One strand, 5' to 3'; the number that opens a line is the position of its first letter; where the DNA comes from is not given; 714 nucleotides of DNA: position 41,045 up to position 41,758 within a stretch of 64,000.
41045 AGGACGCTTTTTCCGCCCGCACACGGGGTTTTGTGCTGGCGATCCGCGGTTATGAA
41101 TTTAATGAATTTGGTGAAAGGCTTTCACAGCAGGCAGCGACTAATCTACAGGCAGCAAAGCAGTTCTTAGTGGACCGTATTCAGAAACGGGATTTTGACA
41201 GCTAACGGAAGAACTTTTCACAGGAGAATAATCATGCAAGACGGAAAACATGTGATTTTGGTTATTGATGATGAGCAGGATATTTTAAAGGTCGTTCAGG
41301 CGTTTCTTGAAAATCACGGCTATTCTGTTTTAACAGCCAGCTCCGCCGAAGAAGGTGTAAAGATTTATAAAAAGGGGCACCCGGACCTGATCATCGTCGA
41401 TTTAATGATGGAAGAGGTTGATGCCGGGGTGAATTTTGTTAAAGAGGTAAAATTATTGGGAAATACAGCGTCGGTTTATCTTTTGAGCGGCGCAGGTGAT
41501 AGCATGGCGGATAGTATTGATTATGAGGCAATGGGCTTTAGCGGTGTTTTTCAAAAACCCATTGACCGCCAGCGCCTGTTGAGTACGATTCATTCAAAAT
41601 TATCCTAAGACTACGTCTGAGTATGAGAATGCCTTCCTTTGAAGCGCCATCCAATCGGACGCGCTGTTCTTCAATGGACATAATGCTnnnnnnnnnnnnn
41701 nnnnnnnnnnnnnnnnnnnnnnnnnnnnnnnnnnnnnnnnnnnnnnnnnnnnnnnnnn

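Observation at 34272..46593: Rex-controlled NAD-linked bidirectional [NiFe] hydrogenase locus with a complete hyp maturation set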

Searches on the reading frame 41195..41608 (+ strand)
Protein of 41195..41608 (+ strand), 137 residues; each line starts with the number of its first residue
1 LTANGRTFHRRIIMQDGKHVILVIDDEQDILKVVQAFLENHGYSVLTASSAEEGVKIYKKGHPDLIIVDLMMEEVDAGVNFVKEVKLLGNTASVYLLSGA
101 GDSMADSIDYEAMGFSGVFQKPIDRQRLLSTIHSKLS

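Call 4: search_protein_families(library=pfam, proteins=[window:41195-41608:+])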
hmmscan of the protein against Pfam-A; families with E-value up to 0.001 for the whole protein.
window:41195-41608:+ (137 aa): 2 families
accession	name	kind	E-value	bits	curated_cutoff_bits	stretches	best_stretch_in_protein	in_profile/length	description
PF00072.30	Response_reg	-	2.5e-21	76.3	30.2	1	21-132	1-110/111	Response regulator receiver domain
PF23198.2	PDE8A_N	-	0.0005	20.4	29.6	1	17-70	9-62/147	PDE8A-like, N-terminal domain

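Call 8: search_protein_families(library=ncbifam, proteins=[window:41195-41608:+], max_evalue=0.01)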
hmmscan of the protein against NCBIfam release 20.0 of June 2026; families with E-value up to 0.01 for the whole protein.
window:41195-41608:+ (137 aa): 88 families (the best 25 are shown)
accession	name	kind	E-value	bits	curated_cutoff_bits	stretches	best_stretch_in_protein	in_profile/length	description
NF045505.1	RR_RssB_Pseudo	equivalog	3.4e-16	59.3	700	1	14-129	1-114/394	two-component system response regulator RssB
NF011695.0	PRK15115.1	equivalog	4.4e-16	58.7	763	1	19-136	7-122/445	two-component system response regulator GlrR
NF053854.1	RespRegPhoBBctds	equivalog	1.9e-15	56.8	270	1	21-132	1-111/225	two-component system response regulator PhoB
NF010076.0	PRK13557.1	subfamily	5.8e-15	54.7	631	1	10-133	407-530/540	histidine kinase famiy protein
NF045717.1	DVU0259_DivK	exception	7.8e-15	55.1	160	1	19-136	3-116/117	DVU0259 family response regulator domain-containing protein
NF045944.1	ResRegRpaBCyano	equivalog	4.2e-14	52.5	330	1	22-134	1-110/229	response regulator transcription factor RpaB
NF047793.1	ResRegPgtA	equivalog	4.3e-14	52.2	650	1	15-136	2-121/414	two-component system response regulator PgtA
NF007969.0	PRK10693.1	equivalog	6.9e-14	51.6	329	1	20-129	9-117/337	two-component system response regulator RssB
NF007135.0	PRK09581.1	equivalog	1.6e-13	50.3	474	1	21-134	5-118/457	PleD family two-component system response regulator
NF053512.1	nitric_RR_NosR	exception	3e-13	49.6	400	1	21-135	1-114/422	response regulator c-di-GMP phosphodiesterase, NosR family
NF051870.1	NAssimRespRegNtrX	equivalog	3.2e-13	49.4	600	1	21-133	4-116/452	nitrogen assimilation response regulator NtrX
TIGR02154.1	PhoB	equivalog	1.1e-12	47.8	296.2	1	19-135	3-119/226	phosphate regulon transcriptional regulator PhoB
NF040534.1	resp_reg_YycF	equivalog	1.6e-12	47.2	340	1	21-135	3-114/231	response regulator YycF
NF041733.1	resp_reg_CseB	equivalog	1.8e-12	47.1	350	1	21-136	3-115/228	two-component system response regulator CseB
NF007005.1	PRK09468.1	equivalog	2.3e-12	46.9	331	1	19-135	4-118/237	osmolarity response regulator transcription factor OmpR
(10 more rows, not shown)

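Call 64: find_homologous_proteins(query=window:41234-41605:+, max_evalue=1e-15)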
Query seq(124 aa) (124 aa): 2060 proteins with E <= 1e-15 among 2072 candidates; the best 120 are listed.
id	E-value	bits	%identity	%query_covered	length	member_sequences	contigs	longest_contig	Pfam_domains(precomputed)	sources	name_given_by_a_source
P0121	1.4e-72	259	100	100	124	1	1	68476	PF00072.31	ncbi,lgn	-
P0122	1.7e-57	210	82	100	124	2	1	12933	PF00072.31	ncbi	-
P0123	3.9e-55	202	78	100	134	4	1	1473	PF00072.31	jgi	-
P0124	2.0e-46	174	65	100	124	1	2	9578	PF00072.31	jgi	jgi:DNA-binding response OmpR family regulator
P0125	2.0e-46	174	66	99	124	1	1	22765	PF00072.31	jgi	-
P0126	2.4e-45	171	66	99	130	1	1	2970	PF00072.31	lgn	-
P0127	4.2e-45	170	66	99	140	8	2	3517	PF00072.31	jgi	jgi:CheY-like chemotaxis protein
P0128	5.7e-45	170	64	100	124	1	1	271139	PF00072.31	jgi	jgi:CheY-like chemotaxis protein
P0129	1.5e-44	168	65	99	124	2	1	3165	PF00072.31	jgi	jgi:CheY-like chemotaxis protein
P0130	1.6e-44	168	65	100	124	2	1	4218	PF00072.31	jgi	jgi:CheY-like chemotaxis protein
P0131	2.0e-44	168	64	100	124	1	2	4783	PF00072.31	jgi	jgi:DNA-binding response OmpR family regulator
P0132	2.1e-44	168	64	100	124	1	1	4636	PF00072.31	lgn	-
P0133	2.2e-44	168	63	100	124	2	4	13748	PF00072.31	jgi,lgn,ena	jgi:DNA-binding response OmpR family regulator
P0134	2.4e-44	168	65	100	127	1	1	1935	PF00072.31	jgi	jgi:two-component system alkaline phosphatase synthesis response regulator PhoP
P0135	5.6e-44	166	63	99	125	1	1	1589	PF00072.31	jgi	jgi:DNA-binding response OmpR family regulator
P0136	6.9e-44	166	62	99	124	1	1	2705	PF00072.31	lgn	-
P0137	7.3e-44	166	64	99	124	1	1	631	PF00072.31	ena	-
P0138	8.1e-44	166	62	99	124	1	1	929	PF00072.31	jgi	jgi:two-component system, chemotaxis family, chemotaxis protein CheY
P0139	1.0e-43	166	62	99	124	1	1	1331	PF00072.31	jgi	-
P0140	1.0e-43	166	64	99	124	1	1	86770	PF00072.31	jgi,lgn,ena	jgi:DNA-binding response OmpR family regulator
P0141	1.1e-43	165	63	100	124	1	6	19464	PF00072.31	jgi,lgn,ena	jgi:CheY-like chemotaxis protein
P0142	1.1e-43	165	64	100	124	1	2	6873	PF00072.31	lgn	-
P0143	1.3e-43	165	64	100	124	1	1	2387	PF00072.31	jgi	-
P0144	1.3e-43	165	63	99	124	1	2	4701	PF00072.31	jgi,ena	-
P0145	1.5e-43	165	63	99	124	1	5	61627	PF00072.31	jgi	jgi:CheY-like chemotaxis protein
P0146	1.6e-43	165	62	99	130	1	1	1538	PF00072.31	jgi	jgi:DNA-binding response OmpR family regulator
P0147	1.9e-43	165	63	99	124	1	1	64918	PF00072.31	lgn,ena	-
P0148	1.9e-43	165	63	99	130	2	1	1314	PF00072.31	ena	-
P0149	2.0e-43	165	63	99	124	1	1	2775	PF00072.31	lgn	-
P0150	2.0e-43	165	63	99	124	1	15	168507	PF00072.31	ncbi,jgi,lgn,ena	jgi:CheY-like chemotaxis protein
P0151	2.1e-43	165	63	99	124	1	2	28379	PF00072.31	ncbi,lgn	-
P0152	2.7e-43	164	62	100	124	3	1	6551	PF00072.31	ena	-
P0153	2.8e-43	164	62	99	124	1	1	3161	PF00072.31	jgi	jgi:two-component system, chemotaxis family, chemotaxis protein CheY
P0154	2.8e-43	164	65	100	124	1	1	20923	PF00072.31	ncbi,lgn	ncbi:MAG: response regulator [Sedimentisphaerales bacterium]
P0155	2.8e-43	164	63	99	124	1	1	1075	PF00072.31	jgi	jgi:CheY-like chemotaxis protein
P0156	3.8e-43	164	63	100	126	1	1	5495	PF00072.31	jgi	-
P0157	3.9e-43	164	63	100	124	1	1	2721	PF00072.31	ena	-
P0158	4.1e-43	164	63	99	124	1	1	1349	PF00072.31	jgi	jgi:DNA-binding response OmpR family regulator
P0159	4.2e-43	164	64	99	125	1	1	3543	PF00072.31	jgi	-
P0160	4.3e-43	164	61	99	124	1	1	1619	PF00072.31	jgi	jgi:two-component system alkaline phosphatase synthesis response regulator PhoP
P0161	5.0e-43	163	63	99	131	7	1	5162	PF00072.31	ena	-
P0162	5.2e-43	163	62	99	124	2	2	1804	PF00072.31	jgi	jgi:DNA-binding response OmpR family regulator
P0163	5.3e-43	163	63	99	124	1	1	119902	PF00072.31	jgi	jgi:CheY-like chemotaxis protein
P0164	5.4e-43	163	63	99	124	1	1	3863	PF00072.31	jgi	jgi:CheY-like chemotaxis protein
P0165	5.4e-43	163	63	99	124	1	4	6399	PF00072.31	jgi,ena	jgi:CheY-like chemotaxis protein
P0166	5.9e-43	163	63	99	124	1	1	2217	PF00072.31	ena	-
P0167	6.8e-43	163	65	100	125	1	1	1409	PF00072.31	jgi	-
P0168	7.5e-43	163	65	100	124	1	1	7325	PF00072.31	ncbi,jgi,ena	-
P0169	8.4e-43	163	64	99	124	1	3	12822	PF00072.31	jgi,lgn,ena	-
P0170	1.0e-42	162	63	99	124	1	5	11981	PF00072.31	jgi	jgi:CheY-like chemotaxis protein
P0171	1.1e-42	162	63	99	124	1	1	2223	PF00072.31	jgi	jgi:CheY-like chemotaxis protein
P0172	1.3e-42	162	60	100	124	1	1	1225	PF00072.31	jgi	jgi:DNA-binding response OmpR family regulator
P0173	1.6e-42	162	61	99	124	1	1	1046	PF00072.31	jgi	jgi:two-component system alkaline phosphatase synthesis response regulator PhoP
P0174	1.7e-42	162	61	100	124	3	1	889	PF00072.31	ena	-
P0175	2.0e-42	161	63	99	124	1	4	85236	PF00072.31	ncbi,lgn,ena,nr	ncbi:MAG: response regulator [Planctomycetes bacterium]|nr:response regulator [Planctomycetota bacte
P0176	2.2e-42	161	65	100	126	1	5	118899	PF00072.31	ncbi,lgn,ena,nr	ncbi:MAG: response regulator [Candidatus Omnitrophica bacterium]|nr:response regulator [Candidatus O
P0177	2.2e-42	161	59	99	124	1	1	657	PF00072.31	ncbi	-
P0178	2.2e-42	161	61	99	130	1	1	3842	PF00072.31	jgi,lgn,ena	-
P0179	2.3e-42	161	62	99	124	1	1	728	PF00072.31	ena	-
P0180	2.5e-42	161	63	99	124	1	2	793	PF00072.31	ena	-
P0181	2.6e-42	161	63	99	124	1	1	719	PF00072.31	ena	-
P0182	2.8e-42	161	62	99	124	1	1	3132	PF00072.31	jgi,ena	-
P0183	3.2e-42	161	63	99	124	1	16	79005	PF00072.31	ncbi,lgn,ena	-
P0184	3.2e-42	161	62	100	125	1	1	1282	PF00072.31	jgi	jgi:two-component system nitrogen regulation response regulator NtrX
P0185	4.0e-42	160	63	99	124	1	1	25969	PF00072.31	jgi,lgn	jgi:DNA-binding response OmpR family regulator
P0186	4.7e-42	160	60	100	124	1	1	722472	PF00072.31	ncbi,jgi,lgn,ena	ncbi:MAG: response regulator [Sedimentisphaerales bacterium]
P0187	5.2e-42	160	60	100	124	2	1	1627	PF00072.31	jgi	jgi:DNA-binding response OmpR family regulator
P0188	7.2e-42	160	61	99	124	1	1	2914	PF00072.31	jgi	jgi:DNA-binding response OmpR family regulator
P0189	7.2e-42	160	62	99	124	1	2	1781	PF00072.31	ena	-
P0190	7.4e-42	160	63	99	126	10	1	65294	PF00072.31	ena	-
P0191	8.0e-42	159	64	100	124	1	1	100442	PF00072.31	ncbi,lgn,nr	ncbi:MAG: response regulator [Candidatus Omnitrophica bacterium]|nr:response regulator [Candidatus O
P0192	9.4e-42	159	62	99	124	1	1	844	PF00072.31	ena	-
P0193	1.1e-41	159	60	99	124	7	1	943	PF00072.31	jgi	jgi:CheY-like chemotaxis protein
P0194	1.1e-41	159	61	99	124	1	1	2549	PF00072.31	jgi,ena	-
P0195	1.1e-41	159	61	100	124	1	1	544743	PF00072.31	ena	-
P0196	1.2e-41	159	63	99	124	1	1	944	PF00072.31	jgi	jgi:two-component system, OmpR family, alkaline phosphatase synthesis response regulator PhoP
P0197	1.2e-41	159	63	99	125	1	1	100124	PF00072.31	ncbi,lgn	-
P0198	1.2e-41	159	63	99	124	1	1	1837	PF00072.31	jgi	jgi:two-component system alkaline phosphatase synthesis response regulator PhoP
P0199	1.3e-41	159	62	99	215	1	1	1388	PF14235.13,PF00072.31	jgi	jgi:CheY-like chemotaxis protein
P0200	1.3e-41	159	63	100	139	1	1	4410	PF00072.31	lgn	-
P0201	1.4e-41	159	60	99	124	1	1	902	PF00072.31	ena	-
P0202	1.5e-41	159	63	99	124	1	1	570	PF00072.31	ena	-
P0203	1.6e-41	158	62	99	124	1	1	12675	PF00072.31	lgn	-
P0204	1.7e-41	158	63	99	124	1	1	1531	PF00072.31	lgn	-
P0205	1.8e-41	158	65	100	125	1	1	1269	PF00072.31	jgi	jgi:DNA-binding response OmpR family regulator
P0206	1.8e-41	158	64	90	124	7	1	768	PF00072.31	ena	-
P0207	1.8e-41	158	59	99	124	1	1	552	PF00072.31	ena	-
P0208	1.9e-41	158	60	100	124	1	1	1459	PF00072.31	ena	-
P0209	2.0e-41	158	61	99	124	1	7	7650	PF00072.31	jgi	jgi:CheY-like chemotaxis protein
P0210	2.4e-41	158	60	99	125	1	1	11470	PF00072.31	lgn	-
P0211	2.4e-41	158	63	99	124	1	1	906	PF00072.31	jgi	jgi:CheY-like chemotaxis protein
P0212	2.7e-41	158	60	100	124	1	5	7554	PF00072.31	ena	-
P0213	2.8e-41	158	61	100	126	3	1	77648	PF00072.31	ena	-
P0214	2.9e-41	158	64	100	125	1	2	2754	PF00072.31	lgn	-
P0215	3.1e-41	158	60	100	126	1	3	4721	PF00072.31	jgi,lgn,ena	-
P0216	3.5e-41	157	59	99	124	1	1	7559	PF00072.31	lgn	-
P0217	3.6e-41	157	62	99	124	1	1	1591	PF00072.31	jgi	jgi:DNA-binding response OmpR family regulator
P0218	3.6e-41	157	61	99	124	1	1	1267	PF00072.31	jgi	jgi:DNA-binding response OmpR family regulator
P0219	3.8e-41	157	61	100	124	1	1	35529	PF00072.31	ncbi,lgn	-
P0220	4.0e-41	157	62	99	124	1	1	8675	PF00072.31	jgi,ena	jgi:CheY-like chemotaxis protein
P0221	4.2e-41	157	60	99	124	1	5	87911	PF00072.31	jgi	-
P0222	4.7e-41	157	59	99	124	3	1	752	PF00072.31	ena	-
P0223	5.0e-41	157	59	99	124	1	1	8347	PF00072.31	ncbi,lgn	-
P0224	6.5e-41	157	59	99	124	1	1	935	PF00072.31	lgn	-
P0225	7.8e-41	156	61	99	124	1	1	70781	PF00072.31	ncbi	-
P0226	8.1e-41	156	59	99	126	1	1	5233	PF00072.31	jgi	-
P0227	9.4e-41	156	59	99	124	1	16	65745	PF00072.31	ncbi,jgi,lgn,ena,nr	ncbi:MAG: response regulator [Phycisphaerae bacterium]|nr:response regulator [Phycisphaerae bacteriu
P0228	9.8e-41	156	60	100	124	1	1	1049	PF00072.31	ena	-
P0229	9.8e-41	156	60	99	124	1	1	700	PF00072.31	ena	-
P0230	1.0e-40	156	59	99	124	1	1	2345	PF00072.31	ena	-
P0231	1.0e-40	156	59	99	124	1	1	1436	PF00072.31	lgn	-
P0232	1.0e-40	156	61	99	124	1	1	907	PF00072.31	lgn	-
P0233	1.1e-40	156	62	99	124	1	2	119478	PF00072.31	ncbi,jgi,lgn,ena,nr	ncbi:MAG: hypothetical protein CVV39_03835 [Planctomycetes bacterium HGW-Planctomycetes-1]|nr:MAG: h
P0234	1.1e-40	156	62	99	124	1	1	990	PF00072.31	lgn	-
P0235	1.1e-40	156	59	99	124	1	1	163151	PF00072.31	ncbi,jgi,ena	ncbi:MAG: response regulator [Phycisphaerae bacterium]|jgi:DNA-binding response OmpR family regulato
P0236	1.2e-40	156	59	99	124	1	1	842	PF00072.31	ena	-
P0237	1.2e-40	156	59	99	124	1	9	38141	PF00072.31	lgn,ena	-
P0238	1.3e-40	156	61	91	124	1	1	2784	PF00072.31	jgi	jgi:DNA-binding response OmpR family regulator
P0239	1.4e-40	156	65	90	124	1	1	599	PF00072.31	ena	-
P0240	1.4e-40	156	60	99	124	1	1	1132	PF00072.31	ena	-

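Call 65: find_encoding_contigs(protein=P0128, flank=7000, max_places=1)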
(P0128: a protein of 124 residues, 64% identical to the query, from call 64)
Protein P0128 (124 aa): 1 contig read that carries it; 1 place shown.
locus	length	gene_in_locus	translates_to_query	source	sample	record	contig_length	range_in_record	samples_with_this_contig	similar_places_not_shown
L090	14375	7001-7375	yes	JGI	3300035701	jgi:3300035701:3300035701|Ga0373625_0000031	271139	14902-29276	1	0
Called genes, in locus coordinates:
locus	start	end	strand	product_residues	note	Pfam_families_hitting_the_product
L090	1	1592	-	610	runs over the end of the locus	PF00561:Abhydrolase_1, PF07021:MetW, PF13489:Methyltransf_23 (weak), PF08241:Methyltransf_11, PF13649:Methyltransf_25 (weak), PF13847:Methyltransf_31 (weak)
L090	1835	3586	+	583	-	PF01257:2Fe-2S_thioredx, PF01512:Complex1_51K, PF10589:NADH_4Fe-4S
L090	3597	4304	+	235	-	PF00111:Fer2, PF13510:Fer2_4, PF10588:NADH-G_4Fe-4S_3, PF13459:Fer4_15, PF22117:Fer4_Nqo3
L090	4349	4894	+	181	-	PF01058:Oxidored_q6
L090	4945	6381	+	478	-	PF27537:HoxH, PF00374:NiFeSe_Hases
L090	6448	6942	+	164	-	-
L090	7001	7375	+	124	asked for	PF00072:Response_reg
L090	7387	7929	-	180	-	-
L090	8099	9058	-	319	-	PF00294:PfkB, PF08543:Phos_pyr_kin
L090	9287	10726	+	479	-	PF13230:GATase_4, PF13522:GATase_6, PF13537:GATase_7, PF00156:Pribosyltran (weak)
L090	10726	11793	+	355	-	PF00586:AIRS, PF02769:AIRS_C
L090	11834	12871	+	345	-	-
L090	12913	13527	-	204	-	PF13392:HNH_3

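Call 66: find_encoding_contigs(protein=P0186, flank=7000, max_places=1)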
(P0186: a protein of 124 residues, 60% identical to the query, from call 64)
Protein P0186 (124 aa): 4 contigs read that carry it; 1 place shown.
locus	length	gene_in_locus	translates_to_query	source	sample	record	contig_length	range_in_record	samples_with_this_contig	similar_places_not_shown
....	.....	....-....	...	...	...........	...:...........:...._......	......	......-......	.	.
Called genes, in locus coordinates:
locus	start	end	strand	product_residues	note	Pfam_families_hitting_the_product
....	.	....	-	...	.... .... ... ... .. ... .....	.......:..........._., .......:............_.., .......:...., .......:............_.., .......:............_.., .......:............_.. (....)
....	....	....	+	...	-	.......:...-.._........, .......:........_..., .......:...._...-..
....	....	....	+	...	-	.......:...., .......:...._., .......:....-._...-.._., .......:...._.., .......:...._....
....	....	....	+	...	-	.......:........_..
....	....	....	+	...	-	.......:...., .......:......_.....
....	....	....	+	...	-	-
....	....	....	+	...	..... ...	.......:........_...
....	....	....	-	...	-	-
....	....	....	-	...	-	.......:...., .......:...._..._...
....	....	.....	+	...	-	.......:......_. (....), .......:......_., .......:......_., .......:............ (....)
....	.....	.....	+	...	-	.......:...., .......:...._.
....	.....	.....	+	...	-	-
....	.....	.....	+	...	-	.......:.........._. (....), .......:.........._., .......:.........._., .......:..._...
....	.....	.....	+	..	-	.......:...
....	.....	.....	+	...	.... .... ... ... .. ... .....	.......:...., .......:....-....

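Call 67: find_encoding_contigs(protein=P0195, flank=7000, max_places=1)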
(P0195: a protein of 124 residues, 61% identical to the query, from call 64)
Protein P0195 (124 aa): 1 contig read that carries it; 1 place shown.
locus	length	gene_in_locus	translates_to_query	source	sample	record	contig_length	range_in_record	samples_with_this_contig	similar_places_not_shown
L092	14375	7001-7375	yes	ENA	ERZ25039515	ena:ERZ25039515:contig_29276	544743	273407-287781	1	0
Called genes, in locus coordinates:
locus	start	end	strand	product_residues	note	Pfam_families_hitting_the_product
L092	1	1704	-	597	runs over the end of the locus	PF00561:Abhydrolase_1, PF07021:MetW, PF13489:Methyltransf_23, PF08241:Methyltransf_11, PF13649:Methyltransf_25 (weak), PF13847:Methyltransf_31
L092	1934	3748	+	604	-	PF01257:2Fe-2S_thioredx, PF01512:Complex1_51K, PF10589:NADH_4Fe-4S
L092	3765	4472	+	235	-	PF00111:Fer2, PF13510:Fer2_4, PF10588:NADH-G_4Fe-4S_3, PF13459:Fer4_15, PF22117:Fer4_Nqo3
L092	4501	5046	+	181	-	PF01058:Oxidored_q6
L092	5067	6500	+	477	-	PF27537:HoxH, PF00374:NiFeSe_Hases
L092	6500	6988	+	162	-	-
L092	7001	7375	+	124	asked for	PF00072:Response_reg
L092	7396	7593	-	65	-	PF00294:PfkB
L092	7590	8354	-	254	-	PF00294:PfkB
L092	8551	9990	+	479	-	PF13230:GATase_4 (weak), PF13522:GATase_6, PF13537:GATase_7, PF00156:Pribosyltran (weak)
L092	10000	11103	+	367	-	PF00586:AIRS, PF02769:AIRS_C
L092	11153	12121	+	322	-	-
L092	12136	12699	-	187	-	PF11396:PepSY_like (faint)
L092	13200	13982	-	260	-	-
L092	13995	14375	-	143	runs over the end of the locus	-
